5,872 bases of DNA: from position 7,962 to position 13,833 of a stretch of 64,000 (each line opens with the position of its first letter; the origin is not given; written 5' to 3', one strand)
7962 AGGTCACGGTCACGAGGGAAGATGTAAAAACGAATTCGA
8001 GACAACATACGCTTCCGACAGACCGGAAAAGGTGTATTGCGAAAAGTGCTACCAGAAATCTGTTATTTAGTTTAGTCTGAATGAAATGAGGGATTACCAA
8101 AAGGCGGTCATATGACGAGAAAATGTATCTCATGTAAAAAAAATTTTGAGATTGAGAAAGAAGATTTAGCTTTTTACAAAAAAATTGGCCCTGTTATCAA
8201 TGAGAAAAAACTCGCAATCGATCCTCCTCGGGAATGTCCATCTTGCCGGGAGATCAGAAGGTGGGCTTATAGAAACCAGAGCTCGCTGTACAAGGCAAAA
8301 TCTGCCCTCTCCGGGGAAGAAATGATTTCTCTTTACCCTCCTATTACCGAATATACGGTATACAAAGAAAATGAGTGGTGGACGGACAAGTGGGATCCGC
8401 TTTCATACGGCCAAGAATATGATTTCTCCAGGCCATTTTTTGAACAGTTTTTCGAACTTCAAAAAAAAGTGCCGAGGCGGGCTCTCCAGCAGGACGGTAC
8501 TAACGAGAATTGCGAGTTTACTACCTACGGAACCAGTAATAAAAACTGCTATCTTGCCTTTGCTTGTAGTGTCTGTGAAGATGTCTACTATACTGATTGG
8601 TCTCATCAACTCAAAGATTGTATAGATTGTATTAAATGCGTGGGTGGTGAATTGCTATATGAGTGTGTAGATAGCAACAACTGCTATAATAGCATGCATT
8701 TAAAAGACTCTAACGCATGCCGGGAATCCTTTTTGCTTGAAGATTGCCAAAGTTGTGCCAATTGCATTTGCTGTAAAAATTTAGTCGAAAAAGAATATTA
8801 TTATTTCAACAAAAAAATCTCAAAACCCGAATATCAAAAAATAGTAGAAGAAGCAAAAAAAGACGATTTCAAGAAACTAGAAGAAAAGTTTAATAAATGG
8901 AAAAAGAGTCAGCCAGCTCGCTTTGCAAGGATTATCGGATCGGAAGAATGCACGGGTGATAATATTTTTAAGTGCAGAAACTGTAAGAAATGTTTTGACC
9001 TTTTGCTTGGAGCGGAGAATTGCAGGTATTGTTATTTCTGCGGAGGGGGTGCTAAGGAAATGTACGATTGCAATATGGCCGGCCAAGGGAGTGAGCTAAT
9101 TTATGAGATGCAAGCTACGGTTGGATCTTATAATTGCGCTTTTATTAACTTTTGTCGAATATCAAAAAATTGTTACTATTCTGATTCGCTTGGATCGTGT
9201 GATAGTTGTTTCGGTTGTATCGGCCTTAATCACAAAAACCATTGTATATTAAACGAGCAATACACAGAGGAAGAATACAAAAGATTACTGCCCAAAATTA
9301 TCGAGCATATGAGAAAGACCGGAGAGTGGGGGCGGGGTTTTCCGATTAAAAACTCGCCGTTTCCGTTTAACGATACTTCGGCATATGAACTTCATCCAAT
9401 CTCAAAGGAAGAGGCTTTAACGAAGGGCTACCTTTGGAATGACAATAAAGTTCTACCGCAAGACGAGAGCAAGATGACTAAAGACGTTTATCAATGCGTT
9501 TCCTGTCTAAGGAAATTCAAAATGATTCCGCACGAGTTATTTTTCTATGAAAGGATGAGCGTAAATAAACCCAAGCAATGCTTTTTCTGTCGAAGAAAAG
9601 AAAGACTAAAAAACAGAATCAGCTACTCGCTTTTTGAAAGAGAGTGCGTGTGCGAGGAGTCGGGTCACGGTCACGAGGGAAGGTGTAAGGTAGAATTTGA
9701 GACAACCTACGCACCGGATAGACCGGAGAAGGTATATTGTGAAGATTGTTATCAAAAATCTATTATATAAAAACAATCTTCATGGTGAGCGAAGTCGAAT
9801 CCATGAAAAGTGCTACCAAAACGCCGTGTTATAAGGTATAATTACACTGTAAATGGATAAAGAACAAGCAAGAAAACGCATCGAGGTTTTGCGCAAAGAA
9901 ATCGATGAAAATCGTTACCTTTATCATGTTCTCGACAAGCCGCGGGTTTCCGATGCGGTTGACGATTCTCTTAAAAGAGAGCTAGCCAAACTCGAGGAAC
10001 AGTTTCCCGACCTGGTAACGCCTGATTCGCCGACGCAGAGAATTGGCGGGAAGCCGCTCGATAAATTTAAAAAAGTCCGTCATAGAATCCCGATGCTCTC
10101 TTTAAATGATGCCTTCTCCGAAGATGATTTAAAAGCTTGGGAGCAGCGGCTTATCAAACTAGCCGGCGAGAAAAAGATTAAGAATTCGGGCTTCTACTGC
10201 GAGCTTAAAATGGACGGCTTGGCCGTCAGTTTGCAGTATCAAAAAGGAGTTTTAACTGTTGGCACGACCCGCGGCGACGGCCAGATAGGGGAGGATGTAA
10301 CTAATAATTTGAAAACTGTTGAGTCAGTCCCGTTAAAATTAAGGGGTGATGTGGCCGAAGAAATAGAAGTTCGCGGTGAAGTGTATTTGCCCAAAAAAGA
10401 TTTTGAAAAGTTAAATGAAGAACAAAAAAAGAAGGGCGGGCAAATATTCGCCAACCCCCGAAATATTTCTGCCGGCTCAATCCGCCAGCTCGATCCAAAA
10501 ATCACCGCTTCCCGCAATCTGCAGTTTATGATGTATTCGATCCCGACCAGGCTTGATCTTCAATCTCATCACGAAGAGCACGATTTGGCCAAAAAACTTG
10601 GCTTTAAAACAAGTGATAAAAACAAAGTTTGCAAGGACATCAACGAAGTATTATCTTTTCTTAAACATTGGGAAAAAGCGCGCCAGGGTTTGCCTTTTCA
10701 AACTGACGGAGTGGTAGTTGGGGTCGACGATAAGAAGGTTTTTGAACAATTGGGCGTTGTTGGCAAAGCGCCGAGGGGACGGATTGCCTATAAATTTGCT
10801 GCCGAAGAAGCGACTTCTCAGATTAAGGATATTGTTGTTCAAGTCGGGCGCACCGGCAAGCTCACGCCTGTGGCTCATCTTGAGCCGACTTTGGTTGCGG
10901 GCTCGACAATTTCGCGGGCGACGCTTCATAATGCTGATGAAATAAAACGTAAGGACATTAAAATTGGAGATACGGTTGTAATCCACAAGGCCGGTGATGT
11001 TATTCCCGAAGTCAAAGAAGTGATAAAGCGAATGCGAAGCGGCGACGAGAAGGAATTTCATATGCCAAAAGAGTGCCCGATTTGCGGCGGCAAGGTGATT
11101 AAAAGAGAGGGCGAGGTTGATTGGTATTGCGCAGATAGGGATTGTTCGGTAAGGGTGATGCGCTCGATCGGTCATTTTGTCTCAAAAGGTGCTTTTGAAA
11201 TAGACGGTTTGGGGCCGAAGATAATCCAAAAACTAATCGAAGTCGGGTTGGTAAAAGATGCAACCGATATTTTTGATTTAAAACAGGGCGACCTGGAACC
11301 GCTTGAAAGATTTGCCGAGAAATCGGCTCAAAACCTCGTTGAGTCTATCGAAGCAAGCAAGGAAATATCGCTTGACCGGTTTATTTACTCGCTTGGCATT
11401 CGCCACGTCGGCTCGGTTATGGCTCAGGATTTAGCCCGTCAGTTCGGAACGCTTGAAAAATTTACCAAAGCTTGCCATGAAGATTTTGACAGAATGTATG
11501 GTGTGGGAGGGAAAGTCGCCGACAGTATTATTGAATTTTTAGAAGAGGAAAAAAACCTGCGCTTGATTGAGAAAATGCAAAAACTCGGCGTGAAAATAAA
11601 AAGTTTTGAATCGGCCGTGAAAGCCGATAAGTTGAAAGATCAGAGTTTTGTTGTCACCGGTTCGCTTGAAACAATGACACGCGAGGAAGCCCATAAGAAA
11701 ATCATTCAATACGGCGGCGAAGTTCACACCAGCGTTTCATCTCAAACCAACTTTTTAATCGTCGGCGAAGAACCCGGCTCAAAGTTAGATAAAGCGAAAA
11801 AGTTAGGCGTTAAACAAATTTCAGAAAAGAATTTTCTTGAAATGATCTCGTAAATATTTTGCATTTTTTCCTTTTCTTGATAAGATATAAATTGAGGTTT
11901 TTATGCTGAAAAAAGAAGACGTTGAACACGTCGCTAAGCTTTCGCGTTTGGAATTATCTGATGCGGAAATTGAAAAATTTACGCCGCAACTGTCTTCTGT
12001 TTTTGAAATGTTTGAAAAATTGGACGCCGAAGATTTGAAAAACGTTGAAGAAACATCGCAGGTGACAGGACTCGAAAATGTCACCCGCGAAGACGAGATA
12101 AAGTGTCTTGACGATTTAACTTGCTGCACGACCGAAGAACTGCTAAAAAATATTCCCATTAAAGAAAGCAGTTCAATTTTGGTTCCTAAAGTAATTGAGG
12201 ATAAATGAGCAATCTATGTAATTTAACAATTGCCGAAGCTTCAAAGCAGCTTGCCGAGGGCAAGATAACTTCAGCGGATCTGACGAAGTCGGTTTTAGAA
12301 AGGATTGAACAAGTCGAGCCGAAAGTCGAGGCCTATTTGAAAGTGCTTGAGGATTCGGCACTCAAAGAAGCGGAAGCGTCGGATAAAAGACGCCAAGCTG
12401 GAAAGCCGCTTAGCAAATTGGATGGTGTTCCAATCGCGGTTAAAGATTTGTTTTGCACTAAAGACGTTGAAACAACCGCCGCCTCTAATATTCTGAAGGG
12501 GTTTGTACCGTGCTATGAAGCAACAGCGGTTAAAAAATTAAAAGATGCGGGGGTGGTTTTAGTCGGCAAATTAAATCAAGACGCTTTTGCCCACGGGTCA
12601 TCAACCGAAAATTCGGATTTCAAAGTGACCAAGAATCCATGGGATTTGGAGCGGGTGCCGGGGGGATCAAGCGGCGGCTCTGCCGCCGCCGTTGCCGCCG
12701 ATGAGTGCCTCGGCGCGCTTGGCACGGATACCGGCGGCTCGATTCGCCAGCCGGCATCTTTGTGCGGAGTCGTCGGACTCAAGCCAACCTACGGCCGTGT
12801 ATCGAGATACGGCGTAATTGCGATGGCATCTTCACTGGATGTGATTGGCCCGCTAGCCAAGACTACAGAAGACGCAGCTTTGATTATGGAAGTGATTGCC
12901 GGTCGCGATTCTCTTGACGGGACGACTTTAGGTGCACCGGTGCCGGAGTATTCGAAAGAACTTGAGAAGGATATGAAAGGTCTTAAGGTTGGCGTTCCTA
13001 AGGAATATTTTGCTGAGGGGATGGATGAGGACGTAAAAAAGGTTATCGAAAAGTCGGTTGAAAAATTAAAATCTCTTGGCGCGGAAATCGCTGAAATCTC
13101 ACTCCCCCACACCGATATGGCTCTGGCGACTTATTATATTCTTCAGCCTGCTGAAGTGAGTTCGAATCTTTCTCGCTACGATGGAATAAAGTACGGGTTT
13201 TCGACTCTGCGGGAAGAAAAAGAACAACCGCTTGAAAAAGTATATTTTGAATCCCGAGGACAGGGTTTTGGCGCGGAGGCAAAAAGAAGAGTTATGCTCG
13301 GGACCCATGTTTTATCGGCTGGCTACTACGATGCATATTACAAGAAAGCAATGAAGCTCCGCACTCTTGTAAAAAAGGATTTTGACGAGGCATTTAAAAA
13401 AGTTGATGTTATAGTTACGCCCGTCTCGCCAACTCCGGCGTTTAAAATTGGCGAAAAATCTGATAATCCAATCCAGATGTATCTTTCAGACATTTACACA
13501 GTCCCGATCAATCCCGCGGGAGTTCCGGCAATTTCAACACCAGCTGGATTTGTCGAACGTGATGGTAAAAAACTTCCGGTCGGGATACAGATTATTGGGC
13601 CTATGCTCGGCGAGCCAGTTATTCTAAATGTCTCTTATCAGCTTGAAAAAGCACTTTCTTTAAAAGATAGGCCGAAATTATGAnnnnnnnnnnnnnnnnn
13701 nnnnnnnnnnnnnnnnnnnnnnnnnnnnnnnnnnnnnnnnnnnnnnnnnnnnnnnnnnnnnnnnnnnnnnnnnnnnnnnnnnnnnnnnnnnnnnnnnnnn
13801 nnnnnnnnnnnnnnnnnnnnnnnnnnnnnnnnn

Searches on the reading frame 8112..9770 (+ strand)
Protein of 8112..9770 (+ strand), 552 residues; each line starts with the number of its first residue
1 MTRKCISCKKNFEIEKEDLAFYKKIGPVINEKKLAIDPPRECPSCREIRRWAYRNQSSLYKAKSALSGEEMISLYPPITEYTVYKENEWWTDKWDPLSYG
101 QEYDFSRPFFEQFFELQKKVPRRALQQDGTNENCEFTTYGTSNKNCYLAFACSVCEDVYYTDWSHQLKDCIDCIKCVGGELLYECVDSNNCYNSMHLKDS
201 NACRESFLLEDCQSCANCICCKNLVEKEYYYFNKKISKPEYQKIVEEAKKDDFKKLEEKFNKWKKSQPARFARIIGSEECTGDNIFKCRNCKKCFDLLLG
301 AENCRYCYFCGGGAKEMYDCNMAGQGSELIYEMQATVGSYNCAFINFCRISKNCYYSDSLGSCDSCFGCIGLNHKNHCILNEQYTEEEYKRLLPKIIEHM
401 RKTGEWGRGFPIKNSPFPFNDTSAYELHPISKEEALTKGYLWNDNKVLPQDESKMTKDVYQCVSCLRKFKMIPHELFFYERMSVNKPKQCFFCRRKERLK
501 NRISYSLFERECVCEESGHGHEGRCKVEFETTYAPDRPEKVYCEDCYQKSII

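Call 3: search_protein_families(library=pfam, proteins=[window:8112-9770:+], max_evalue=10)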
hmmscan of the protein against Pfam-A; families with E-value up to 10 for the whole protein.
window:8112-9770:+ (552 aa): 1 family
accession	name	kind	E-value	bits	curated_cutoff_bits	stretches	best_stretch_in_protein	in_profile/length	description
PF23477.1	zf_Tbcl_2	-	0.031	14.4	27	1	525-549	11-35/37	Probable treble clef zinc finger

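Call 4: search_protein_families(library=ncbifam, proteins=[window:8112-9770:+], max_evalue=10)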
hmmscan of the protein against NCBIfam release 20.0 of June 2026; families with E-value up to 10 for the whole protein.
window:8112-9770:+ (552 aa): 1 family
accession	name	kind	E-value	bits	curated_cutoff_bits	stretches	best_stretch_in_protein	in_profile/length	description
NF045844.1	BC85_0335_fam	subfamily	0.029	14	65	1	208-262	88-142/215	BC85_0335 family putative methyltransferase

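Call 20: find_homologous_proteins(query=window:8112-9767:+, max_evalue=0.001)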
Query window:8112-9767:+ (552 aa): 1775 proteins with E <= 0.001 among 8000 candidates; the best 120 are listed.
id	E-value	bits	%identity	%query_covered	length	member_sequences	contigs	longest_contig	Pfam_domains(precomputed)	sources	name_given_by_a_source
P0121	0.0e+0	1317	100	100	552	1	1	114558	-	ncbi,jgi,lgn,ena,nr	ncbi:MAG: hypothetical protein OEV37_01735 [Candidatus Berkelbacteria bacterium]|nr:hypothetical pro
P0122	1.5e-296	1003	74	100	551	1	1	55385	-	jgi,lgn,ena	-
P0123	1.0e-288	977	70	99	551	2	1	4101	-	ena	-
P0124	7.0e-192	657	50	100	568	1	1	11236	-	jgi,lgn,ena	-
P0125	8.8e-187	640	49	99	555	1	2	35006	-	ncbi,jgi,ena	ncbi:MAG: hypothetical protein WCT37_01150 [Patescibacteria group bacterium]|jgi:hypothetical protei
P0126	2.0e-186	639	50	100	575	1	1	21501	-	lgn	-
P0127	5.9e-186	638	52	99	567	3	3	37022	-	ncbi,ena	-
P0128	3.3e-182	625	50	94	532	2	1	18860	-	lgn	-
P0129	5.8e-177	608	68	65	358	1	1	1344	-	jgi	jgi:hypothetical protein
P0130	5.0e-172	592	48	99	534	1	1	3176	PF13451.13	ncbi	-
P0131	1.6e-170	587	48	100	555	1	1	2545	-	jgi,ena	-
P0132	5.9e-168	578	48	100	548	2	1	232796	-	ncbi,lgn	-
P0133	1.2e-163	564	46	100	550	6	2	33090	-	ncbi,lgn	ncbi:MAG: hypothetical protein ABH810_01150 [bacterium]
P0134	1.2e-162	561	48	97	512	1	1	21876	-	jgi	jgi:hypothetical protein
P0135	4.3e-162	559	47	100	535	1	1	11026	-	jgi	jgi:hypothetical protein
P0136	6.8e-161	555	46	100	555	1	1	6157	PF13451.13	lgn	-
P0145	1.0e-155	538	46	99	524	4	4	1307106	-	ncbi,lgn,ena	ncbi:MAG: hypothetical protein AAB383_04410 [Patescibacteria group bacterium]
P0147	1.5e-153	531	45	100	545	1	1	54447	-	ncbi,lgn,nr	ncbi:hypothetical protein JW911_03755 [Candidatus Peregrinibacteria bacterium]|nr:hypothetical prote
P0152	2.5e-149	517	43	99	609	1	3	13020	PF23477.2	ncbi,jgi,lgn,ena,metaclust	metaclust:\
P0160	5.2e-147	509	50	87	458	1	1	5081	PF13451.13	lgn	-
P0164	1.3e-145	504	43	100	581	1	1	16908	PF23477.2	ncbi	-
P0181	5.0e-135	469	40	100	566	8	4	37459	-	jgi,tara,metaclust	jgi:hypothetical protein|tara:strand:+ start:630 stop:2330 length:1701 start_codon:yes stop_codon:ye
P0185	2.4e-125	437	41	99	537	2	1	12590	-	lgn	-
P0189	1.3e-121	425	40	99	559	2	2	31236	-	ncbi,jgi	ncbi:MAG: hypothetical protein WCT37_01190 [Patescibacteria group bacterium]|jgi:hypothetical protei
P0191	2.9e-121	424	39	100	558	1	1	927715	PF13451.13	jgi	jgi:hypothetical protein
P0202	1.1e-118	416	40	99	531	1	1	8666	PF13451.13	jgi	-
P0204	4.3e-118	414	41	100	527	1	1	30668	PF13451.13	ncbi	ncbi:zinc-ribbon domain containing protein [Patescibacteria group bacterium]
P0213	5.5e-117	410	38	100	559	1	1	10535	PF13451.13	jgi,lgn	-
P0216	1.1e-116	409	40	100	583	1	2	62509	-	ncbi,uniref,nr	ncbi:MAG: hypothetical protein BWY43_00665 [candidate division WS2 bacterium ADurb.Bin280]|uniref:Un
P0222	7.4e-116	406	38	100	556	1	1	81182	PF13451.13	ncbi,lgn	-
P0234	1.9e-113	398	38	99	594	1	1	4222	PF13451.13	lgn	-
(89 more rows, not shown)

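Call 53: search_protein_families(library=pfam, proteins=[P0130, P0136, P0152, P0164, P0191, P0202, P0204, P0213], max_evalue=0.1)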
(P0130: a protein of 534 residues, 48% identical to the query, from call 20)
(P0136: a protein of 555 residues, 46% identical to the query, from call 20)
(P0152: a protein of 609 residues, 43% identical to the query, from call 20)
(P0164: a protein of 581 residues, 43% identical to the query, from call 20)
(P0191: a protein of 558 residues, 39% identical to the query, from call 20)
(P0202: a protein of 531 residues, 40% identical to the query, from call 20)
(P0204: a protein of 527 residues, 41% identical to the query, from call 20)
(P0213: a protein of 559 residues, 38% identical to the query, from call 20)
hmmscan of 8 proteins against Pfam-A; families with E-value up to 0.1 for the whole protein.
P0130 (534 aa): 2 families
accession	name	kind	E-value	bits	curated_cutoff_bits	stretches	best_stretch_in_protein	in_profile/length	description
PF13451.12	zf_Tbcl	-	1.3e-06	28.7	24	2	4-42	5-44/48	Probable treble clef domain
PF23477.1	zf_Tbcl_2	-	0.0012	19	27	1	498-531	2-35/37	Probable treble clef zinc finger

P0136 (555 aa): 4 families
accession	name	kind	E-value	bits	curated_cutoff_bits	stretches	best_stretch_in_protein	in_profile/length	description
PF13451.12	zf_Tbcl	-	1.9e-05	25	24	2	4-50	6-44/48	Probable treble clef domain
PF23477.1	zf_Tbcl_2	-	4.7e-05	23.4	27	1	518-552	1-35/37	Probable treble clef zinc finger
PF09606.15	Med15_N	-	0.045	13.9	24.1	0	378-403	39-64/72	ARC105/Med15 mediator subunit N-terminal KIX domain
PF21344.3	Zn_ribbon_LysW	-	0.094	12.8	27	1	524-549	2-27/46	Alpha-aminoadipate carrier protein LysW-like, globular domain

P0152 (609 aa): 2 families
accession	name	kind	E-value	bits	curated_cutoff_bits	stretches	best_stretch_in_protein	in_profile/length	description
PF23477.1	zf_Tbcl_2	-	3.5e-06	27.1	27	1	527-556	6-35/37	Probable treble clef zinc finger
PF09606.15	Med15_N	-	0.028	14.6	24.1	0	381-403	42-64/72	ARC105/Med15 mediator subunit N-terminal KIX domain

P0164 (581 aa): 1 family
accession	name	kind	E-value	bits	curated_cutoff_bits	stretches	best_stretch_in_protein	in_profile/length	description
PF23477.1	zf_Tbcl_2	-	3.7e-06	27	27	1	550-578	7-35/37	Probable treble clef zinc finger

P0191 (558 aa): 2 families
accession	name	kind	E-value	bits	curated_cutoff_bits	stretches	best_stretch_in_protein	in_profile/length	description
PF13451.12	zf_Tbcl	-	7e-06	26.3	24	2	3-50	5-44/48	Probable treble clef domain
PF23477.1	zf_Tbcl_2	-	0.00026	21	27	1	521-555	1-35/37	Probable treble clef zinc finger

P0202 (531 aa): 1 family
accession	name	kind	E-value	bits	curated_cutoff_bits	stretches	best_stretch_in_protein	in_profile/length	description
PF13451.12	zf_Tbcl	-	9e-07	29.2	24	2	3-41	5-44/48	Probable treble clef domain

P0204 (527 aa): 2 families
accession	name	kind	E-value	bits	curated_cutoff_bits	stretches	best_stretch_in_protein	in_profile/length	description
PF13451.12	zf_Tbcl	-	2.5e-07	31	24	2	442-482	1-42/48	Probable treble clef domain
PF00412.28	LIM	-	0.0053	17.4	22.9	1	497-525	28-56/58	LIM domain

P0213 (559 aa): 3 families
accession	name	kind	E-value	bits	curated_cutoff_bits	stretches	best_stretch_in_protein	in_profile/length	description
PF13451.12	zf_Tbcl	-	2.4e-08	34.2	24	2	3-55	2-46/48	Probable treble clef domain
PF23477.1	zf_Tbcl_2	-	0.0024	18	27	1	522-554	1-33/37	Probable treble clef zinc finger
PF09606.15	Med15_N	-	0.011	15.8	24.1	1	382-408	40-66/72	ARC105/Med15 mediator subunit N-terminal KIX domain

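Call 59: search_protein_families(library=ncbifam, proteins=[P0185, P0189, P0202, P0204, P0216, P0181, P0145, P0147], max_evalue=1)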
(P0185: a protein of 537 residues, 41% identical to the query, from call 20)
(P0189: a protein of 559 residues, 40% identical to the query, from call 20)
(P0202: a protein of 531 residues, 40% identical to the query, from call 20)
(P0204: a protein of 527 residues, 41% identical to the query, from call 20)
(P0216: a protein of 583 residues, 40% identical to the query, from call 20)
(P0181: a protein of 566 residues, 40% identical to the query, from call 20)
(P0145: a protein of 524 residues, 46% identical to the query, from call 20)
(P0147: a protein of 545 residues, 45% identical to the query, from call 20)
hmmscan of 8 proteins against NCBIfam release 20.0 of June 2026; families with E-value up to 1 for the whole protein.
P0185 (537 aa): 1 family
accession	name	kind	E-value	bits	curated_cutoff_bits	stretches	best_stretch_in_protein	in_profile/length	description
NF011482.0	PRK14892.1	equivalog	0.015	15.2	109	1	46-113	5-73/101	putative transcription elongation factor Elf1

P0189 (559 aa): 1 family
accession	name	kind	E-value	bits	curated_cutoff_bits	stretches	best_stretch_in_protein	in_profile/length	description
NF041070.1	carrier_LysW_Arch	domain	0.2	11.8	75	1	459-481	16-38/57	alpha-aminoadipate/glutamate carrier protein LysW/ArgW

P0202 (531 aa): 1 family
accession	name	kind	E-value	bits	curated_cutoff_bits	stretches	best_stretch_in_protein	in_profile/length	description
NF005455.0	PRK07049.1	equivalog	0.18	10.4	504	1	305-330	328-353/427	cystathionine gamma-synthase family protein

P0204 (527 aa): 0 families

P0216 (583 aa): 0 families

P0181 (566 aa): 0 families

P0145 (524 aa): 0 families

P0147 (545 aa): 4 families
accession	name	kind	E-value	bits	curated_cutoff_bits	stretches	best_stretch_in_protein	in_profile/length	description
NF041070.1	carrier_LysW_Arch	domain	5.9e-05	23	75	0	460-478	21-39/57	alpha-aminoadipate/glutamate carrier protein LysW/ArgW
TIGR04272.1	cxxc_cxxc_Mbark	domain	0.0019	17.9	36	1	508-542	1-35/37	CxxC-x17-CxxC domain-containing protein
NF009146.0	PRK12496.1-3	equivalog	0.13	12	268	1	36-62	135-161/162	hypothetical protein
NF002714.0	PRK02551.1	equivalog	0.21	11.3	190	1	358-387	89-122/157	class Ib ribonucleoside-diphosphate reductase assembly flavoprotein NrdI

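Call 63: search_protein_families(library=padloc, proteins=[window:8112-9767:+, P0204], max_evalue=0.01)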
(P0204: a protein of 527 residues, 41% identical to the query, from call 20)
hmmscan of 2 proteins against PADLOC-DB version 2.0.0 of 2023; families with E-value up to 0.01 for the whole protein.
window:8112-9767:+ (552 aa): 0 families

P0204 (527 aa): 0 families

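Call 64: search_protein_families(library=phrogs, proteins=[window:8112-9767:+, P0204], max_evalue=0.01)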
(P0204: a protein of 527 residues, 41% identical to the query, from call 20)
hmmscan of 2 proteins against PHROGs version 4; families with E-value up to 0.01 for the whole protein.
window:8112-9767:+ (552 aa): 0 families

P0204 (527 aa): 1 family
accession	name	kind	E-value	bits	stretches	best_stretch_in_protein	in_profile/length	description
phrog_15341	-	unknown function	0.00019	21.9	1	135-214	47-134/276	-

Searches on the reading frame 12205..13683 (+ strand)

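Call 33: search_protein_families(library=pfam, proteins=[window:12205-13683:+], max_evalue=0.00001)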
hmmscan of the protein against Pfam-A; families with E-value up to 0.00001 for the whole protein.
window:12205-13683:+ (492 aa): 1 family
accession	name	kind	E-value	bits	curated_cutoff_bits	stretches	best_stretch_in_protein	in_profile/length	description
PF01425.27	Amidase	-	8.8e-153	509.9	27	1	25-472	1-443/445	Amidase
